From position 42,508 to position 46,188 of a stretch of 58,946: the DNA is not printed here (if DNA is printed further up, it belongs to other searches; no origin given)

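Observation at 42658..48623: Translationally coupled HTH / half-methylase / methylase / T5orf172-helicase operon: atypical restriction-modification-like defence system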

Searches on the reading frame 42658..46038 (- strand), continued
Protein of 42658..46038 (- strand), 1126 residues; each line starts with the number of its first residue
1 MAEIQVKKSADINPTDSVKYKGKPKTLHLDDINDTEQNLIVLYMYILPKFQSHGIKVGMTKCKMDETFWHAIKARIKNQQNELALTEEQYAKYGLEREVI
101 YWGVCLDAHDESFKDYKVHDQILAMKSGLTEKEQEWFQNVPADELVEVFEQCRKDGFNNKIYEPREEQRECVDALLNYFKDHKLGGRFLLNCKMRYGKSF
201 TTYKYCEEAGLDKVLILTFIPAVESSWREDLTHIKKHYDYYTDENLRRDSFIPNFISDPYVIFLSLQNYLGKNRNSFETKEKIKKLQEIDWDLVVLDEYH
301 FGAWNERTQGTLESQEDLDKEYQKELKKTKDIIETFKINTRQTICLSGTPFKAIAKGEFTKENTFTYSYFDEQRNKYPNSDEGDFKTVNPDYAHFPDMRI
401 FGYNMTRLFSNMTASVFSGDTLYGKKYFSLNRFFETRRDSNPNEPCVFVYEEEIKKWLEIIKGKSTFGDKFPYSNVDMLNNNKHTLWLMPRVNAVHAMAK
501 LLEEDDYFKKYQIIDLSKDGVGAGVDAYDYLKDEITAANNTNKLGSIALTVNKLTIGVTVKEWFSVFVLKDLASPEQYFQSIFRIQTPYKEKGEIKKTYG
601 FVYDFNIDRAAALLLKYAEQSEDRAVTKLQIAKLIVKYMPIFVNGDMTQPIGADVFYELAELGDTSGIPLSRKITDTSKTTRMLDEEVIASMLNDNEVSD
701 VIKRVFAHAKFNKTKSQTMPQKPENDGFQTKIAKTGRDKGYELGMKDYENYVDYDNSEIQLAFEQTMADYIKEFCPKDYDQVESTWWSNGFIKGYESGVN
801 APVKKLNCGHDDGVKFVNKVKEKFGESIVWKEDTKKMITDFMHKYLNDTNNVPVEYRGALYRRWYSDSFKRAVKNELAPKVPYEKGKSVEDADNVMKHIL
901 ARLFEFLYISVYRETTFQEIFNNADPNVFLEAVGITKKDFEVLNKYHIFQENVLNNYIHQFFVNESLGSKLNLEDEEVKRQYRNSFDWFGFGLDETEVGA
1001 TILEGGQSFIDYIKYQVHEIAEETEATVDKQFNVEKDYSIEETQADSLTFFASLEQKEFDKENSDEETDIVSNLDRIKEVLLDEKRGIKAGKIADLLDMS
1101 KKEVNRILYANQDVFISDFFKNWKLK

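Call 37: search_protein_families(library=pfam, proteins=[P0263, P0289, P0302, P0305, P0309, P0320, P0379, P0383, P0366], max_evalue=0.01)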
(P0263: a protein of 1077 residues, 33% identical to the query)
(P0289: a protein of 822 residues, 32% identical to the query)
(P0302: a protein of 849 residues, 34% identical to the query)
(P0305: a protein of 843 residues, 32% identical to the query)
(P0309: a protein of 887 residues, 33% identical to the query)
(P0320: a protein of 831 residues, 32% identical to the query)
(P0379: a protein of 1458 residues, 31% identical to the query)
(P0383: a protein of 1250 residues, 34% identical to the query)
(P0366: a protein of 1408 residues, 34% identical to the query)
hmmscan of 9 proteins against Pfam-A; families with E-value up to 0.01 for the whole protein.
P0263 (1077 aa): 3 families
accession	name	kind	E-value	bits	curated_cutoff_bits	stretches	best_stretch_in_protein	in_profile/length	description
PF10544.15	T5orf172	-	5.3e-08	33.7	20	1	271-358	10-100/101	T5orf172 domain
PF04851.21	ResIII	-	3.1e-06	27.6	22.5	1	372-526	2-141/164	Type III restriction enzyme, res subunit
PF13455.12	MUG113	-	0.00014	22.8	22.3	1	279-357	2-72/73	Meiotically up-regulated gene 113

P0289 (822 aa): 1 family
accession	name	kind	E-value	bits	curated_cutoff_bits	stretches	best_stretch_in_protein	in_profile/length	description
PF10544.15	T5orf172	-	0.00049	21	20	1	9-119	3-97/101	T5orf172 domain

P0302 (849 aa): 2 families
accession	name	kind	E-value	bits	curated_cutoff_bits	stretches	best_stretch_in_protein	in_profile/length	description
PF10544.15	T5orf172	-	1e-07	32.8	20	1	16-121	3-98/101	T5orf172 domain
PF13455.12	MUG113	-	0.0082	17.1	22.3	0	30-120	1-70/73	Meiotically up-regulated gene 113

P0305 (843 aa): 4 families
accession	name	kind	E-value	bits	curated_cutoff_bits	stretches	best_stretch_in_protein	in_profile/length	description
PF04851.21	ResIII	-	2.2e-11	44.4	22.5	1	122-278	3-149/164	Type III restriction enzyme, res subunit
PF10544.15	T5orf172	-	2.8e-08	34.6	20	1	6-104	3-99/101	T5orf172 domain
PF13455.12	MUG113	-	0.00092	20.2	22.3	1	21-103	2-71/73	Meiotically up-regulated gene 113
PF00176.29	SNF2-rel_dom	-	0.0032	17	24.9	0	177-264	44-135/290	SNF2-related domain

P0309 (887 aa): 1 family
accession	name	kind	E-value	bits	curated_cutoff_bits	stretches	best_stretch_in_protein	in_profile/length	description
PF10544.15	T5orf172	-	4.3e-05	24.4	20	1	3-110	3-98/101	T5orf172 domain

P0320 (831 aa): 1 family
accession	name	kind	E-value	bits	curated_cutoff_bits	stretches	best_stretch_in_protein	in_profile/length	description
PF04851.21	ResIII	-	2.1e-10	41.2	22.5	1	126-271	2-141/164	Type III restriction enzyme, res subunit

P0379 (1458 aa): 2 families
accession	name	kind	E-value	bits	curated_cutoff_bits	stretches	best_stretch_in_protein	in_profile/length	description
PF04851.21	ResIII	-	6.3e-11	42.9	22.5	1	131-327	2-163/164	Type III restriction enzyme, res subunit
PF07669.17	Eco57I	-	2.6e-07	31.3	25.3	1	1059-1188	2-145/171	Eco57I restriction-modification methylase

P0383 (1250 aa): 5 families
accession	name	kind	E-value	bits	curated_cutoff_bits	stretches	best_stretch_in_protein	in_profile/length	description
PF07669.17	Eco57I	-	1.9e-21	77.4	25.3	1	870-1012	1-171/171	Eco57I restriction-modification methylase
PF04851.21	ResIII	-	1.9e-19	70.6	22.5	1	142-297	4-163/164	Type III restriction enzyme, res subunit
PF10544.15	T5orf172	-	7.4e-05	23.6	20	1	8-122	2-99/101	T5orf172 domain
PF06133.16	Com_YlbF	-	0.0005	20.9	23.9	0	631-676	40-85/105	Control of competence regulator ComK, YlbF/YmcA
PF18766.7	SWI2_SNF2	-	0.00051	20.2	26.7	1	180-316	41-173/221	SWI2/SNF2 ATPase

P0366 (1408 aa): 5 families
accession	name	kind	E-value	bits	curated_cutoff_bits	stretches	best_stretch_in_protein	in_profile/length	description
PF04851.21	ResIII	-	1.5e-15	57.9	22.5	1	176-347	2-163/164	Type III restriction enzyme, res subunit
PF07669.17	Eco57I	-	1.1e-12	48.9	25.3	1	1031-1146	39-161/171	Eco57I restriction-modification methylase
PF00176.29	SNF2-rel_dom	-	0.00015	21.4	24.9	1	206-347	26-164/290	SNF2-related domain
PF18766.7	SWI2_SNF2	-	0.0012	19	26.7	1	209-349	30-158/221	SWI2/SNF2 ATPase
PF10544.15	T5orf172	-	0.0014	19.6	20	1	51-160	3-99/101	T5orf172 domain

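Call 43: search_solved_structures(query=A3, max_evalue=1)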
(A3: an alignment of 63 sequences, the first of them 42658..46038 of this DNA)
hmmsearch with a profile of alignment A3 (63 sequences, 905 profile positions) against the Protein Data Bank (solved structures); distinct sequences matched with E-value up to 1: 8.
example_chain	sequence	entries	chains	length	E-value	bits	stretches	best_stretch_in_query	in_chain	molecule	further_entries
8so8_A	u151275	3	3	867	0.015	16.4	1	242-275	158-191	RNA polymerase-associated protein RapA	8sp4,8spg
6bog_A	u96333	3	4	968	0.018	16.2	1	242-275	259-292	RNA polymerase-associated protein RapA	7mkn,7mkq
7m8e_F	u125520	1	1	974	0.018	16.2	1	242-275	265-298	RNA polymerase-associated protein RapA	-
4s20_K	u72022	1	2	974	0.018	16.2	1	242-275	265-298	RNA polymerase-associated protein RapA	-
8t0l_F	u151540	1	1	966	0.019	16.1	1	242-275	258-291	RNA polymerase-associated protein RapA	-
3h1t_A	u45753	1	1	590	0.73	10.9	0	225-274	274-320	Type I site-specific restriction-modification system, R (Restriction) subunit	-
5nfi_B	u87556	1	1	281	0.88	10.6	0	11-81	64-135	Minor fimbrium anchoring subunit Mfa2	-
6r1n_A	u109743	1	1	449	0.92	10.5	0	658-737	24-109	Serine--tRNA ligase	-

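Call 58: find_related_loci(query=A3, collection=metagenome_contigs, flank=7000)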
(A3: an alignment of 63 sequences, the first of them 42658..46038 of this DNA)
Query A3 (1126 aa) in metagenome_contigs; peptide patterns used: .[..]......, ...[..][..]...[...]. (x = any residue, [..] = any of these).
600 stretches matched a pattern (row limit reached: there are more); 127 encode a relative of the query (tblastn E <= 1e-3); the best 80 are kept; 80 distinct loci.
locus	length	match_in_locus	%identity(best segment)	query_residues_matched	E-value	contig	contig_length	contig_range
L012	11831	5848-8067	33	113-961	1e-82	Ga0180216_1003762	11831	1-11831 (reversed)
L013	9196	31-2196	33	134-961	1e-81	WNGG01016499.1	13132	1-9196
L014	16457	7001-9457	32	27-967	2e-80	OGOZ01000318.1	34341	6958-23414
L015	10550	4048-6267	32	112-961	3e-80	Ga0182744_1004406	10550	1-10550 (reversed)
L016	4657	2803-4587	33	87-673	2e-80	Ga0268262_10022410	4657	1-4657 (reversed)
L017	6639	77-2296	32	113-961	1e-79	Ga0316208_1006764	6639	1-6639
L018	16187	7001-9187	32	126-961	2e-79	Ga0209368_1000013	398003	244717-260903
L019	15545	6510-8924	31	41-967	2e-79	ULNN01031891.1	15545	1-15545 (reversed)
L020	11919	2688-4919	32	113-961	2e-79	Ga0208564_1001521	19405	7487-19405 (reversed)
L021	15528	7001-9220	32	113-961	2e-78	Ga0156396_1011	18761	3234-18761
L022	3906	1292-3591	32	55-961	8e-79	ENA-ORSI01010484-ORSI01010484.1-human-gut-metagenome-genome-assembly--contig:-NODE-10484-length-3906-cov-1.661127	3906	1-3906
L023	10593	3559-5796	32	105-961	7e-78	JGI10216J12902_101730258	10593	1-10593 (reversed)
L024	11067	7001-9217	30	113-961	2e-77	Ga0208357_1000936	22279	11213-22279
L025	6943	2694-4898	31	99-961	1e-77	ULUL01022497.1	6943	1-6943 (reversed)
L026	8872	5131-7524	31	31-961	4e-77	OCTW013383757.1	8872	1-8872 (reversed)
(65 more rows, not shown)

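Call 67: predict_structure(alignment_id=A3)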
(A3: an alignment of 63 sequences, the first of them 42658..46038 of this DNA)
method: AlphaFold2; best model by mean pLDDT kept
length: 1126 residues; sequences in the alignment: 63
mean_pLDDT: 79.2   pTM: 0.60
mean pLDDT of the five models: 79.2, 78.7, 78.5, 77.8, 77.7
residues with pLDDT >= 90: 433; 70-90: 425; 50-70: 132; < 50: 136
segments of 3 or more residues with pLDDT < 50: 306-330, 712-716, 882-886, 967-975, 977-1009, 1024-1063, 1116-1126
pLDDT, mean of each block of 10 residues (from residue 1): 84 94 93 94 92 88 96 88 63 87 91 87 74 74 91 74 94 97 88 90 97 94 88 91 88 90 89 80 91 92 51 41 42 80 88 76 91 95 93 95 87 74 73 94 94 96 87 92 96 97 97 95 86 89 94 80 96 86 91 93 94 86 75 90 88 83 59 54 58 78 64 50 70 91 87 75 89 95 94 87 78 92 92 86 91 81 83 84 53 74 73 68 81 84 79 68 54 46 43 38 42 62 45 34 29 31 57 86 78 91 82 52 34
secondary structure, 60 per line:
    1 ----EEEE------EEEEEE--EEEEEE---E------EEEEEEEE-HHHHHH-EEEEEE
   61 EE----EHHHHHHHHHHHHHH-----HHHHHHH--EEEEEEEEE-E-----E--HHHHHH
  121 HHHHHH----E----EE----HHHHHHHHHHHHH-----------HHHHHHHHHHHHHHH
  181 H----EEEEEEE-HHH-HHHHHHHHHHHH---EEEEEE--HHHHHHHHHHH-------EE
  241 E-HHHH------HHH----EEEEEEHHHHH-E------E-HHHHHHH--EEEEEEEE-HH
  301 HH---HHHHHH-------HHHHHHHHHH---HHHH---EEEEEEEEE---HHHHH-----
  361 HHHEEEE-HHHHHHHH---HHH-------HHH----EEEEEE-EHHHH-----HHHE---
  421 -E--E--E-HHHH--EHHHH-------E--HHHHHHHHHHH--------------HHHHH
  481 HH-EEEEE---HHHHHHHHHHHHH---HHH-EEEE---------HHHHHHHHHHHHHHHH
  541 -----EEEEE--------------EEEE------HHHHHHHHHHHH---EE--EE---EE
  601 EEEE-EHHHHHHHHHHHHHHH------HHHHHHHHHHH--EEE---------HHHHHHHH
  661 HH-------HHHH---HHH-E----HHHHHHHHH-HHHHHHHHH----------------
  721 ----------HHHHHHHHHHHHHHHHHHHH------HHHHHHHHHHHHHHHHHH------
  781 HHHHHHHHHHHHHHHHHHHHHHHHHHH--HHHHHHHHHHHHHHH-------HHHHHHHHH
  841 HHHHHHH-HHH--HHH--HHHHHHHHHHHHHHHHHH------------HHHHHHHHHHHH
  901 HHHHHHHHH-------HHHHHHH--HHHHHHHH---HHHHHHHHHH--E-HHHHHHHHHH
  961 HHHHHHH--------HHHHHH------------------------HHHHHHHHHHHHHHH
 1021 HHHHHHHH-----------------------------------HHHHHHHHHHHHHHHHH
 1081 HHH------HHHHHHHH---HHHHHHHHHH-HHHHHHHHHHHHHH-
elements in order (helices of 4 or more, strands of 3 or more residues): E5-8 E15-20 E23-28 E39-46 H48-53 E55-62 H68-81 H87-93 E96-104 H115-126 H142-154 H166-181 E186-192 H198-209 E213-218 H221-231 E239-241 H243-246 E260-265 H266-270 H281-287 E290-297 H299-302 H306-311 H319-328 H332-335 E339-347 H351-355 E364-367 H369-376 E397-402 H405-408 H430-433 H437-440 H451-461 H476-482 E484-488 H492-504 E512-515 H525-540 E546-550 E565-568 H575-586 E599-604 H607-621 H628-638 E641-643 H653-662 H670-673 H686-694 H696-704 H731-750 H757-774 H781-807 H810-824 H832-847 H859-876 H889-909 H917-923 H926-933 H937-946 H951-967 H976-981 H1006-1028 H1064-1083 H1090-1097 H1101-1110 H1112-1125

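Call 71: fold_search(model_id=the predicted structure, library=pdb)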
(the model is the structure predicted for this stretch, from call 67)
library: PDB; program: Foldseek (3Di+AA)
matches with E <= 10: 1105; with E <= 0.001: 342
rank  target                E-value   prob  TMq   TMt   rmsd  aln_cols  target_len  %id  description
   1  4xqk_B                3.9e-10  1.00  0.28  0.22  23.9       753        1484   12  ATP-dependent Type ISP restriction-modification enzyme LlaBIII bound to DNA (released 2015-09-16)
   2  9n6i_L                4.5e-09  1.00  0.25  0.34  16.4       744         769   11  2.61 A S.cerevisiae Chd1[L886G/L889G/L891G]-nucleosome 2:1 complex (released 2025-06-11)
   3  9wbz_A                5.7e-09  1.00  0.26  0.39  26.3       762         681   12  The structure of NCP-motor-ARP module of ncBAF-nucleosome complex (released 2026-02-18)
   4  4xqk_A                6.3e-09  1.00  0.28  0.22  26.5       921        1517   12  ATP-dependent Type ISP restriction-modification enzyme LlaBIII bound to DNA (released 2015-09-16)
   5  9jnu_K                8.0e-09  1.00  0.26  0.50  18.8       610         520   12  Structure of isw1-nucleosome complex in ADP state (released 2025-04-09)
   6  9gd1_W                1.1e-08  1.00  0.25  0.32  36.6       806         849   12  Structure of Chd1 bound to a hexasome-nucleosome complex with a dyad-to-dyad distance of 103 bp. (released 2024-09-18)
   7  9pd3_A                1.4e-08  1.00  0.24  0.40  14.7       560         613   12  NER dual incision complex - DuIS (released 2026-02-18)
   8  7tn2_W                1.4e-08  1.00  0.26  0.31  38.0       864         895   11  Composite model of a Chd1-nucleosome complex in the nucleotide-free state derived from 2.3A and 2.7A Cryo-EM maps (released 2022-03-02)
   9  6iro_L                1.5e-08  1.00  0.25  0.51  13.9       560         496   13  the crosslinked complex of ISWI-nucleosome in the ADP-bound state (released 2019-04-03)
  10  9n6h_K                1.5e-08  1.00  0.28  0.38  13.6       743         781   14  2.54 A S.cerevisiae Chd1[L886G/L889G/L891G]-nucleosome 1:1 complex (released 2025-06-11)
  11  9jnp_K                1.7e-08  1.00  0.24  0.52   9.6       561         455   11  Structure of isw1-nucleosome complex in ATP state (released 2025-04-09)
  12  2va8_B                1.7e-08  1.00  0.21  0.32  27.6       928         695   11  DNA Repair Helicase Hel308 (released 2008-01-15)
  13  7x3t_V                1.9e-08  1.00  0.24  0.32  42.7       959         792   10  Cryo-EM structure of ISW1a-dinucleosome (released 2023-09-20)
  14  9lj2_N                2.2e-08  1.00  0.24  0.49  18.9       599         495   13  Structure of isw1-nucleosome double-bound complex in ADP-ADP+ state (released 2025-04-09)
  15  7vdt_A                2.5e-08  1.00  0.26  0.43  18.4       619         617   13  The motor-nucleosome module of human chromatin remodeling PBAF-nucleosome complex (released 2022-05-18)
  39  7ux9_P                1.4e-07  1.00  0.23  0.48  10.9       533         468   14  Arabidopsis DDM1 bound to nucleosome (H2A.W, H2B, H3.3, H4, with 147 bp DNA) (released 2023-08-09)
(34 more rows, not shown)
